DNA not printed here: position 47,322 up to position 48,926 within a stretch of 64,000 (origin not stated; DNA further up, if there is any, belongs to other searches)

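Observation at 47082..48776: GC-rich divergent two-gene island: a sigma-70 region-4-only protein and a 434-aa hypothetical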

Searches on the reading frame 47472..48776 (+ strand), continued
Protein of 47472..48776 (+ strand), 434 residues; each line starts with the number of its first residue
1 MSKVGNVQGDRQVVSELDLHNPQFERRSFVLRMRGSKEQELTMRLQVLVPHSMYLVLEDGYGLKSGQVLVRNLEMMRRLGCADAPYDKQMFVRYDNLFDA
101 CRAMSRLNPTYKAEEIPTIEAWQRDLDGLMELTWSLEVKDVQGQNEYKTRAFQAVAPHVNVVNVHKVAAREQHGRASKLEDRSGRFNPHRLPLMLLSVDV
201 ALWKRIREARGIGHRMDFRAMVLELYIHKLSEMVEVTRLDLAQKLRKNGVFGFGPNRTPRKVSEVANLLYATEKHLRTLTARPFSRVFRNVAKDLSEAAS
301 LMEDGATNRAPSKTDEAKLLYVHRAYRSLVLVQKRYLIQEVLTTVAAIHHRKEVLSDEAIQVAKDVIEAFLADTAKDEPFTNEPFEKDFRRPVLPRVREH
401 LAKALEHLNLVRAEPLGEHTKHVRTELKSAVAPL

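Call 92: search_protein_families(library=pfam, alignment_id=A2, max_evalue=0.5)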
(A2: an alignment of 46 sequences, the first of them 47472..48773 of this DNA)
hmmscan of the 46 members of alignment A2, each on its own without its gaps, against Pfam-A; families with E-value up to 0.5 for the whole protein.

A. member 1, window:47472-48773:+ (434 aa): 3 families
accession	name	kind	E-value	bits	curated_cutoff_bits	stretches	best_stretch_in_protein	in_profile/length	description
PF07872.17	DUF1659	-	0.055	13.8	24.1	0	138-169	19-49/72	Protein of unknown function (DUF1659)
PF25055.1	DUF7792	-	0.1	13.2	27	0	260-303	33-78/120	Domain of unknown function (DUF7792)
PF00071.28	Ras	-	0.13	12.3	21.6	0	110-197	23-111/162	Ras family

B. families by the number of members that match (of 46 scanned): 34 families (the first 25 are shown)
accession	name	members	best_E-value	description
PF25055.1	DUF7792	2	0.063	Domain of unknown function (DUF7792)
PF01029.23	NusB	1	0.005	NusB family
PF08651.15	DASH_Duo1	1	0.0054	DASH complex subunit Duo1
PF14417.12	MEDS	1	0.0075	MEDS: MEthanogen/methylotroph, DcmR Sensory domain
PF05659.16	RPW8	1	0.008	Arabidopsis broad-spectrum mildew resistance protein RPW8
PF00171.27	Aldedh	1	0.015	Aldehyde dehydrogenase family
PF15883.10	DUF4736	1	0.026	Domain of unknown function (DUF4736)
PF13797.11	Post_transc_reg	1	0.027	Post-transcriptional regulator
PF23938.1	DUF7273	1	0.03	Domain of unknown function (DUF7273)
PF08785.16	Ku_PK_bind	1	0.036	Ku C terminal domain like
PF17874.7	TPR_MalT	1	0.037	MalT-like TPR region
PF12309.13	KBP_C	1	0.042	KIF-1 binding protein C terminal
PF01129.24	ART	1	0.048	NAD:arginine ADP-ribosyltransferase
PF00196.25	GerE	1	0.053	Bacterial regulatory proteins, luxR family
PF07872.17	DUF1659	1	0.055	Protein of unknown function (DUF1659)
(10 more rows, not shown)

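Call 99: search_protein_families(library=pfam, proteins=[L020:7333-8172:+, L020:5258-5848:+, L014:187-711:+, L002:7476-8369:+, L002:8475-9194:+, L002:9344-10066:+, L004:6431-6943:+, L004:7032-7436:+, L005:5111-5878:-, L009:5405-6247:+], max_evalue=0.01)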
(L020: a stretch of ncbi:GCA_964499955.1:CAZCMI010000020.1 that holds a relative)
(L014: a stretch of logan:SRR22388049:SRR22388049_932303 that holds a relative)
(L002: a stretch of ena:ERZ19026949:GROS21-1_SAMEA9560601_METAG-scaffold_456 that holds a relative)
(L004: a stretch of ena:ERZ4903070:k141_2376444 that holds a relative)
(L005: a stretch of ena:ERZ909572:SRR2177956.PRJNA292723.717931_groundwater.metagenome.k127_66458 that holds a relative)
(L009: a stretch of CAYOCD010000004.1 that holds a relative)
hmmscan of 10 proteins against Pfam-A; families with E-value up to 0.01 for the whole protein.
L020:7333-8172:+ (280 aa): 4 families
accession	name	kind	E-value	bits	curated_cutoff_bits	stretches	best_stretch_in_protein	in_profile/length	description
PF00580.27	UvrD-helicase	-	1.4e-75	254.9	23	1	22-279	1-260/271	UvrD/REP helicase N-terminal domain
PF13245.12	AAA_19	-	2.2e-22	80.1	25.1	1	35-275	12-134/134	AAA domain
PF13604.12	AAA_30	-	6.5e-07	29.7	27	0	22-84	2-65/191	AAA domain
PF01443.25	Viral_helicase1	-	0.0016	18.8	21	0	231-277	59-104/228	Viral superfamily 1 RNA helicase core domain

L020:5258-5848:+ (196 aa): 0 families

L014:187-711:+ (174 aa): 0 families

L002:7476-8369:+ (297 aa): 0 families

L002:8475-9194:+ (239 aa): 0 families

L002:9344-10066:+ (240 aa): 0 families

L004:6431-6943:+ (170 aa): 0 families

L004:7032-7436:+ (134 aa): 0 families

L005:5111-5878:- (255 aa): 0 families

L009:5405-6247:+ (280 aa): 0 families

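Call 100: search_solved_structures(query=L004:4167-4901:-, max_evalue=0.01, show_alignments=2)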
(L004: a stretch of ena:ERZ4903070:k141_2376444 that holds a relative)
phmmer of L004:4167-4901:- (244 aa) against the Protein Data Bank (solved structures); distinct sequences matched with E-value up to 0.01: 33.
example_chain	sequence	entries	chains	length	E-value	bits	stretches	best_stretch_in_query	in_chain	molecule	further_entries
6wmp_B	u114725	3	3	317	1.2e-07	34.8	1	158-231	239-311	DNA-directed RNA polymerase subunit alpha 2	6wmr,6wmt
7l7b_A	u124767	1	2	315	2.7e-06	30.4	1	144-226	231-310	DNA-directed RNA polymerase subunit alpha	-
9zum_A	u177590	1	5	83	6.5e-06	29.1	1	164-225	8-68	DNA-directed RNA polymerase subunit alpha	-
8x6f_A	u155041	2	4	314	1.3e-05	28.1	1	146-225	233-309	DNA-directed RNA polymerase subunit alpha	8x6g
7ye1_A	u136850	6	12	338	5e-05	26.2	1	164-225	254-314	DNA-directed RNA polymerase subunit alpha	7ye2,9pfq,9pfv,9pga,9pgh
7xya_A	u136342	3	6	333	5.8e-05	26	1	143-232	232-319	DNA-directed RNA polymerase subunit alpha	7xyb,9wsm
7f0r_A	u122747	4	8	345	6e-05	26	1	143-232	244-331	DNA-directed RNA polymerase subunit alpha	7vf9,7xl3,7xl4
8i23_A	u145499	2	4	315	7.9e-05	25.6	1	142-226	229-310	DNA-directed RNA polymerase subunit alpha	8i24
2max_A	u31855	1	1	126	8.2e-05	25.5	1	154-240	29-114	DNA-directed RNA polymerase subunit alpha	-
3gfk_B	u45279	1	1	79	8.8e-05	25.4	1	162-225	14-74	DNA-directed RNA polymerase subunit alpha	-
1z3e_B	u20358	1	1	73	0.00013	24.9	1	166-225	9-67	DNA-directed RNA polymerase alpha chain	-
3ihq_B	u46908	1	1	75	0.00014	24.8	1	166-225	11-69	DNA-directed RNA polymerase subunit alpha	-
6wvj_A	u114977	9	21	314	0.00026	23.9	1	148-225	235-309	DNA-directed RNA polymerase subunit alpha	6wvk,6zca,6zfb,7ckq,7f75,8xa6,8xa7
3k4g_A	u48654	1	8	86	0.00029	23.7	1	161-228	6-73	DNA-directed RNA polymerase subunit alpha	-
1coo_A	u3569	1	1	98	0.00032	23.6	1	161-228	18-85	RNA POLYMERASE ALPHA SUBUNIT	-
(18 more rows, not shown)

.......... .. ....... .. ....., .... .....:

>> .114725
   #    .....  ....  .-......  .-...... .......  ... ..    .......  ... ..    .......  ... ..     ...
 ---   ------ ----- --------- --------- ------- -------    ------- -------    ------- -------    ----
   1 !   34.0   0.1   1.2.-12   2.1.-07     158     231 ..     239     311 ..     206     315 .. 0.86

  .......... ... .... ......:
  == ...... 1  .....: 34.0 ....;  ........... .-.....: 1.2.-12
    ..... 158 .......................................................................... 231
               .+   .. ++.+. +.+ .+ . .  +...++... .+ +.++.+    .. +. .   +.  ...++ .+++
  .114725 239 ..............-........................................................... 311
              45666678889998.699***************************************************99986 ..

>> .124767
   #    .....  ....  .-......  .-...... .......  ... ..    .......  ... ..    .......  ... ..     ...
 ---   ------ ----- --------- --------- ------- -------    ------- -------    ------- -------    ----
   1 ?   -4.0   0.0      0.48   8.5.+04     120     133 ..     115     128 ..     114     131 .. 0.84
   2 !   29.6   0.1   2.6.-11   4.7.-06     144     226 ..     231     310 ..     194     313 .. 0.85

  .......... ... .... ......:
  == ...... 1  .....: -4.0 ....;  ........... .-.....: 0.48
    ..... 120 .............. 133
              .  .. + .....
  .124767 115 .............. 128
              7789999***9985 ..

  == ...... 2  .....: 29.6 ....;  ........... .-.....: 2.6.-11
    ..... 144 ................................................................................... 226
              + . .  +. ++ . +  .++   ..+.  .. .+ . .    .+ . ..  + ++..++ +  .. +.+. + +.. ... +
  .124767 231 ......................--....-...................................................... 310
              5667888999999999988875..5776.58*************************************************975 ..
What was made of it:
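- On RNA polymerase alpha-CTD (sister-lineage partners): PDB 6wmp_B at E=1.2e-7 (call 100).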
